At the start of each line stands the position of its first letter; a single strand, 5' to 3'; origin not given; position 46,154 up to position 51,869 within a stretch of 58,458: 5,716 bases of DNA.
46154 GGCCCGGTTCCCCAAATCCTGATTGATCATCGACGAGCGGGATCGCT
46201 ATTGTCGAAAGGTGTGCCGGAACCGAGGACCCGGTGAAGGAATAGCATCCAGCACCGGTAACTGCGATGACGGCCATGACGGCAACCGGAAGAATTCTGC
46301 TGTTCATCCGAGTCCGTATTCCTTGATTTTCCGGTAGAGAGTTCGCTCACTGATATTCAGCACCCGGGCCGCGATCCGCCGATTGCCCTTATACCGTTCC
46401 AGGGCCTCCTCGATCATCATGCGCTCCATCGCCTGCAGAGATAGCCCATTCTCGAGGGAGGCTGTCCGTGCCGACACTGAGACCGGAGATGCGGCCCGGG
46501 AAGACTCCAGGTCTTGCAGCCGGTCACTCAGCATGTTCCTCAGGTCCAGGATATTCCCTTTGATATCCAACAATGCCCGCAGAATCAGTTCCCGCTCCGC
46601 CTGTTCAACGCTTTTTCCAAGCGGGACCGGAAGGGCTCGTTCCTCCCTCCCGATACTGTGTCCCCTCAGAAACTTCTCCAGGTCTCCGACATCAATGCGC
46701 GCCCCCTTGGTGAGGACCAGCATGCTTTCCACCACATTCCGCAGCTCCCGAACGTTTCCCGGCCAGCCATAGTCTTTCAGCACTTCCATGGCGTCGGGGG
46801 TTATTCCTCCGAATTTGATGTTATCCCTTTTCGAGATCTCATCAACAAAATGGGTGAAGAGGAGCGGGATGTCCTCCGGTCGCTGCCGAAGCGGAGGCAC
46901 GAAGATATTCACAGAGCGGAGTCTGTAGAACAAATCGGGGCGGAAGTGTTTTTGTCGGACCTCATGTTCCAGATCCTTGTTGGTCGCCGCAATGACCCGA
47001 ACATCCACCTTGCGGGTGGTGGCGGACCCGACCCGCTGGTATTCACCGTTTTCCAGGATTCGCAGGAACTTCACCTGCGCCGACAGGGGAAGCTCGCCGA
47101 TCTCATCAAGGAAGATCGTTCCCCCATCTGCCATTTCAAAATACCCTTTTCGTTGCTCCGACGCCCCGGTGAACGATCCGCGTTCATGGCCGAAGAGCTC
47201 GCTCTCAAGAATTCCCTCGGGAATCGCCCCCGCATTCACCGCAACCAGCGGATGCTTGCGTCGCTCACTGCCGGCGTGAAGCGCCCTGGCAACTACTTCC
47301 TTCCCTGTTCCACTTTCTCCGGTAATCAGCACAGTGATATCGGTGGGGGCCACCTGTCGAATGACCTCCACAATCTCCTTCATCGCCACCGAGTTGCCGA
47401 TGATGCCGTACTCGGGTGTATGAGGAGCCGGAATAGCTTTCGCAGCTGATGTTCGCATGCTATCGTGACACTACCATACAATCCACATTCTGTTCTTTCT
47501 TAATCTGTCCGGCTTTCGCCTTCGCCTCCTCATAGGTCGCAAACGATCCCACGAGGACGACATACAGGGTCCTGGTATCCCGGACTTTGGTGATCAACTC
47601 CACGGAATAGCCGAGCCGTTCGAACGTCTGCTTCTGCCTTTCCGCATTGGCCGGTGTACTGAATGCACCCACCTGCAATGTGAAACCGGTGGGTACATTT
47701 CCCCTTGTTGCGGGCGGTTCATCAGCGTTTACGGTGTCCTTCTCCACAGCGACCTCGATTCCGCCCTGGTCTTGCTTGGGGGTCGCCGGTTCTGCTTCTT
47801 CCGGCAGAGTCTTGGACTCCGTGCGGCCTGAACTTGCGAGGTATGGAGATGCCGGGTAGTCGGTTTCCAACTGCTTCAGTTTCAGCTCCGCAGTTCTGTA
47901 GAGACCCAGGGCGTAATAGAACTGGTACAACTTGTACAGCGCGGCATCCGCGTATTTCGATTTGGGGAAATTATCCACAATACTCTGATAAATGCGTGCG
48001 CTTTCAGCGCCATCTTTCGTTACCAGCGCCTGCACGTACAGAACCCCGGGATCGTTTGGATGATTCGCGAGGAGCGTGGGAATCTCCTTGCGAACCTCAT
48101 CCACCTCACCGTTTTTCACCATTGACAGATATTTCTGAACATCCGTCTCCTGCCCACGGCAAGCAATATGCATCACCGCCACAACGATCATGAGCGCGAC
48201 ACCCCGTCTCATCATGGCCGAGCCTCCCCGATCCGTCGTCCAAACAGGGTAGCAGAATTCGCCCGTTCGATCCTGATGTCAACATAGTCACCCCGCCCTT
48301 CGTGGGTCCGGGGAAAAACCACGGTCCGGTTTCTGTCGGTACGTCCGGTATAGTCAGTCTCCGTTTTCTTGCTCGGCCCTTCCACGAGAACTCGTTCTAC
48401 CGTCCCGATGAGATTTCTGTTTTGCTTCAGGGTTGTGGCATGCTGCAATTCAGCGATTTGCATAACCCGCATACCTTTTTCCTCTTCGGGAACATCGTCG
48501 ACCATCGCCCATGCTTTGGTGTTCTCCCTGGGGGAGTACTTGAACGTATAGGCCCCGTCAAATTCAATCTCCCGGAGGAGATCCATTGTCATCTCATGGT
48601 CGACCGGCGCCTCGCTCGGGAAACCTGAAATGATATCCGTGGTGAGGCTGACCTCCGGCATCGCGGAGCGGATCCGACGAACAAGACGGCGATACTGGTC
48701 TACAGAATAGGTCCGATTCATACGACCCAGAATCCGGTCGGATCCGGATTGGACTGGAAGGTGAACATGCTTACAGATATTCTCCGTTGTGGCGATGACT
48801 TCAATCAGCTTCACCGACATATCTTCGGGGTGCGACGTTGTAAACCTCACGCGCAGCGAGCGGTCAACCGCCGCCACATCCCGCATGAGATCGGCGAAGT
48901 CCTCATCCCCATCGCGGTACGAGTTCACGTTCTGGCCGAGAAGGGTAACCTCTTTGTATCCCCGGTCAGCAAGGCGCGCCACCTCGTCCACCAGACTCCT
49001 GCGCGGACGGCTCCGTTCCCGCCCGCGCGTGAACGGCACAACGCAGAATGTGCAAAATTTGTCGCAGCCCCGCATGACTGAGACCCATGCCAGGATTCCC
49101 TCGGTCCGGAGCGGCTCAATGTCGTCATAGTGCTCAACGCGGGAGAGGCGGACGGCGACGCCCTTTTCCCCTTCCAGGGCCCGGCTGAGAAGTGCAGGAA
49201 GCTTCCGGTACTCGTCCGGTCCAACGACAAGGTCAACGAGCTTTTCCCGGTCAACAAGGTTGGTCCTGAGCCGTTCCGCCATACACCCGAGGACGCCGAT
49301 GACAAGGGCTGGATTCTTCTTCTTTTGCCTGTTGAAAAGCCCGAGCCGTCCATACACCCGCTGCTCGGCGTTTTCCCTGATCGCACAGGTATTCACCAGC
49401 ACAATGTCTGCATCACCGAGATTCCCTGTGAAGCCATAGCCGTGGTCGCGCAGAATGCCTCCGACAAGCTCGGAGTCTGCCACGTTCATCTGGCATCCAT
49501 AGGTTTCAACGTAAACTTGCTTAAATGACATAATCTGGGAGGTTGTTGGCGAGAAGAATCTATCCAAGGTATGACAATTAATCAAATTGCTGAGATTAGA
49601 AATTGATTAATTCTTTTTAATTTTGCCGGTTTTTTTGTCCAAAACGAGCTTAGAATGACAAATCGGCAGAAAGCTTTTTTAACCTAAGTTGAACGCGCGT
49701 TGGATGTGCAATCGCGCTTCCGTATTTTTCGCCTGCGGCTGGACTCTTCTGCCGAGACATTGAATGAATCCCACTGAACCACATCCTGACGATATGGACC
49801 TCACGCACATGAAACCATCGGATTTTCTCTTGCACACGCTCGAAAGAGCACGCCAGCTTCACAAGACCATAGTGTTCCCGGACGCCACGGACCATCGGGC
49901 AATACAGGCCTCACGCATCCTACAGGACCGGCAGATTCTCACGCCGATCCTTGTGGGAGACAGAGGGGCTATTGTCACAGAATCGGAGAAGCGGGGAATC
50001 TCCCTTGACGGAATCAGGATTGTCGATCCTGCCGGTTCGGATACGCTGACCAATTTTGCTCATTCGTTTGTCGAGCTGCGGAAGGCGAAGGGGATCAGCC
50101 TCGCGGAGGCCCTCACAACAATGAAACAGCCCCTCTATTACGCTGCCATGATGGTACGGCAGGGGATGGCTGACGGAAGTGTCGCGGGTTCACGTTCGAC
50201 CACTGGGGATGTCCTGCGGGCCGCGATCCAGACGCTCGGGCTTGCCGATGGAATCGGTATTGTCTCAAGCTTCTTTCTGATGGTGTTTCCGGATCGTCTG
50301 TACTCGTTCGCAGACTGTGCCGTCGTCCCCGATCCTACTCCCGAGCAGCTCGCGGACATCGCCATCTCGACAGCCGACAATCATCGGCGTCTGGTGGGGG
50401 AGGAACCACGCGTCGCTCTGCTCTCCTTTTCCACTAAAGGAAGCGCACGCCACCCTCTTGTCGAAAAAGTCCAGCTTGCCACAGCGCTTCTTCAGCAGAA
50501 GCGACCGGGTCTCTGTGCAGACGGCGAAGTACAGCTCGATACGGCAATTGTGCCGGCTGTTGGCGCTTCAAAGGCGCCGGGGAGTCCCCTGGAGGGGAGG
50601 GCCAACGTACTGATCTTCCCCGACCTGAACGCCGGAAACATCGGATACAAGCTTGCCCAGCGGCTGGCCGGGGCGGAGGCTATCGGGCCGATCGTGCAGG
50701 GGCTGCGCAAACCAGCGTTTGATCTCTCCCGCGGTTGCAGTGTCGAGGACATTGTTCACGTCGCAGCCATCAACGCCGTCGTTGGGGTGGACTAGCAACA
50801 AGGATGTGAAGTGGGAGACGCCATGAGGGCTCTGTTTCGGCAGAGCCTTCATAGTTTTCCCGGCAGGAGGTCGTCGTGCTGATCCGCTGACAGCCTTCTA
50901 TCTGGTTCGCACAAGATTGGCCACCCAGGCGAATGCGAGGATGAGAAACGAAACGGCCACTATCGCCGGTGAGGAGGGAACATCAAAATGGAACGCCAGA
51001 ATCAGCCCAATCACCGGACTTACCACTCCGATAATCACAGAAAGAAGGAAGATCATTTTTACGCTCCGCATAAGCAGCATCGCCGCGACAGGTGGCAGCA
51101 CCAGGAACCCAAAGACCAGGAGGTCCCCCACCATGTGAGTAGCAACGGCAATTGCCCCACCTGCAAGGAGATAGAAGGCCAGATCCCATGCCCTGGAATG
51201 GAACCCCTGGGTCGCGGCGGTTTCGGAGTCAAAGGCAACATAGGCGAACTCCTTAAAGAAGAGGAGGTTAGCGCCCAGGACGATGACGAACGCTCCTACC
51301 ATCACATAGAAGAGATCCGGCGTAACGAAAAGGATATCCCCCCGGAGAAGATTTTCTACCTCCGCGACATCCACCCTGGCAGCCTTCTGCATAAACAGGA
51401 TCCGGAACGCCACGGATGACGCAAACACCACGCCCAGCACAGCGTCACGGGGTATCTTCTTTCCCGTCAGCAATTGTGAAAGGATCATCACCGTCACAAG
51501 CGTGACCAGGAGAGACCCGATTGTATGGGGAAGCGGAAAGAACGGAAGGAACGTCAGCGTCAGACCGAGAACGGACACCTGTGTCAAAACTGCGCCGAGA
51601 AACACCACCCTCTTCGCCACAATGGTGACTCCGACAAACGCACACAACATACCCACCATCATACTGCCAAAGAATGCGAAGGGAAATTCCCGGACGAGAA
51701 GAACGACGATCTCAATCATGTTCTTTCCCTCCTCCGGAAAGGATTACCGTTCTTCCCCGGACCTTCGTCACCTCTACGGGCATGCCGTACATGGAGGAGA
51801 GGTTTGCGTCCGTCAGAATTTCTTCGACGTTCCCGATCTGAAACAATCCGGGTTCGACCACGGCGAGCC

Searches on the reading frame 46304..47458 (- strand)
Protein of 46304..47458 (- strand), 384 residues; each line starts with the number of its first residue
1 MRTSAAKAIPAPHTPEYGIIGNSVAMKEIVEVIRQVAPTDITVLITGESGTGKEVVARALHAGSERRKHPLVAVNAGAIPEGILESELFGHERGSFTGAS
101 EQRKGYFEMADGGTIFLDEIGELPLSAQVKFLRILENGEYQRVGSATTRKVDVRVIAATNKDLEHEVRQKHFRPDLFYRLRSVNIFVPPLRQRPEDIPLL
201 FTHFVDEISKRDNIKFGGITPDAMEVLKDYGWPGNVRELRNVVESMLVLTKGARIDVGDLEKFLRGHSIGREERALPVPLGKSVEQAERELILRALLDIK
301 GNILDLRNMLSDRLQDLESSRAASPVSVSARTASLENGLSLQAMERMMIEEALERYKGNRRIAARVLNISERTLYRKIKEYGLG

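Call 39: search_protein_families(library=pfam, proteins=[window:46304-47458:-], max_evalue=0.001)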
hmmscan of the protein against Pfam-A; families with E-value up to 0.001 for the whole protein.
window:46304-47458:- (384 aa): 8 families
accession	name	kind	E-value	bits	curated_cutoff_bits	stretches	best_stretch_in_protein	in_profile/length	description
PF00158.32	Sigma54_activat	-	2.1e-71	239.4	20.2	1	19-185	1-167/168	Sigma-54 interaction domain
PF25601.1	AAA_lid_14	-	1.1e-25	89.7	27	1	191-269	1-79/87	AAA+ ATPase lid domain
PF14532.12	Sigma54_activ_2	-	2.9e-20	73.3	25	1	20-190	1-138/138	Sigma-54 interaction domain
PF02954.25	HTH_8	-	5.9e-15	55.2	22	1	342-381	3-42/42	Bacterial regulatory protein, Fis family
PF07728.20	AAA_5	-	5.5e-08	33.3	22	1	43-162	2-124/139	AAA domain (dynein-related subfamily)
PF18024.7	HTH_50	-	5.5e-07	29.6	27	1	341-383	8-49/50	Helix-turn-helix domain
PF07724.20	AAA_2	-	9.5e-05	22.9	27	1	41-168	4-132/166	AAA domain (Cdc48 subfamily)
PF00004.35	AAA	-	0.00059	20.7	21.2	0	43-161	1-110/131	ATPase family associated with various cellular activities (AAA)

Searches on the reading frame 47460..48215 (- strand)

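Call 39: search_protein_families(library=pfam, proteins=[window:47460-48215:-], max_evalue=0.001)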
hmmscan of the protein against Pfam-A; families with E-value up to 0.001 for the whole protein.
window:47460-48215:- (251 aa): 1 family
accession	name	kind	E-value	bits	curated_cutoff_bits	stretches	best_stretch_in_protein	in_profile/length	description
PF05036.18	SPOR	-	3e-17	63.1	21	1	175-249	2-75/76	SPOR domain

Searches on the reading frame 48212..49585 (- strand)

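Call 39: search_protein_families(library=pfam, proteins=[window:48212-49585:-], max_evalue=0.001)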
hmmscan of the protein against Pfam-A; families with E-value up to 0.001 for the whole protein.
window:48212-49585:- (457 aa): 3 families
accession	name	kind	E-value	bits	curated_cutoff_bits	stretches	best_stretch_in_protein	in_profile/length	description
PF00919.26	UPF0004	-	4.8e-29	100.7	27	1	24-122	2-98/98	Uncharacterized protein family UPF0004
PF04055.27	Radical_SAM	-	1.6e-24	87.4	29.5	1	168-337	1-166/166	Radical SAM superfamily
PF01938.26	TRAM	-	2.7e-11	43.6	21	1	392-450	3-59/61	TRAM domain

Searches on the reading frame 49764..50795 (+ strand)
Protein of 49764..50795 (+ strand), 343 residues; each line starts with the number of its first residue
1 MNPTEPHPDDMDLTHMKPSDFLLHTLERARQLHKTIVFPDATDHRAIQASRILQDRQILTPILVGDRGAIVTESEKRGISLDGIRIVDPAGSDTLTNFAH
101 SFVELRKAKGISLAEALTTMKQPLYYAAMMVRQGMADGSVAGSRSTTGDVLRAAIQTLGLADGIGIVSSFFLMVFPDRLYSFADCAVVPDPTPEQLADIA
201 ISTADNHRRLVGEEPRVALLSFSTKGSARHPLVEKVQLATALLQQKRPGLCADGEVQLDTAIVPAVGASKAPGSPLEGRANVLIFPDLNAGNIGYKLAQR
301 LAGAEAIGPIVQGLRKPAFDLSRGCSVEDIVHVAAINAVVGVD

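Call 39: search_protein_families(library=pfam, proteins=[window:49764-50795:+], max_evalue=0.001)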
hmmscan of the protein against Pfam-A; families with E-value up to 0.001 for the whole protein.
window:49764-50795:+ (343 aa): 1 family
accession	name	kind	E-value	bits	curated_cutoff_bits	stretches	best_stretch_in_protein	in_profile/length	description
PF01515.24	PTA_PTB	-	2.6e-118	395.5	24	1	25-338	6-319/319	Phosphate acetyl/butaryl transferase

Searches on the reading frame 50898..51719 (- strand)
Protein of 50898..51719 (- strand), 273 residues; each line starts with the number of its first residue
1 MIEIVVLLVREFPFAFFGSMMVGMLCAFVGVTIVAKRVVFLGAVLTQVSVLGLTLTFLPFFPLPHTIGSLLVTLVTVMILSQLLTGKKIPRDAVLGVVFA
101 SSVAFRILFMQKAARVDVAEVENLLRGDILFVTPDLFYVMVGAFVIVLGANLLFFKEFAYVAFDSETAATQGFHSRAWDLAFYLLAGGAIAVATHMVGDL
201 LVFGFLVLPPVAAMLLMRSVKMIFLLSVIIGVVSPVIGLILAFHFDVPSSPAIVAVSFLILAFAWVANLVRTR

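Call 39: search_protein_families(library=pfam, proteins=[window:50898-51719:-], max_evalue=0.001)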
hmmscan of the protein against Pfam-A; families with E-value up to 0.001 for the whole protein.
window:50898-51719:- (273 aa): 2 families
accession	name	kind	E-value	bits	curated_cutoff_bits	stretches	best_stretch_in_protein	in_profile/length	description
PF00950.22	ABC-3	-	5.1e-40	138.1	20.1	1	15-264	8-254/258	ABC 3 transport family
PF01032.23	FecCD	-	2.3e-08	33.9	26.5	1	40-259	84-300/311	FecCD transport family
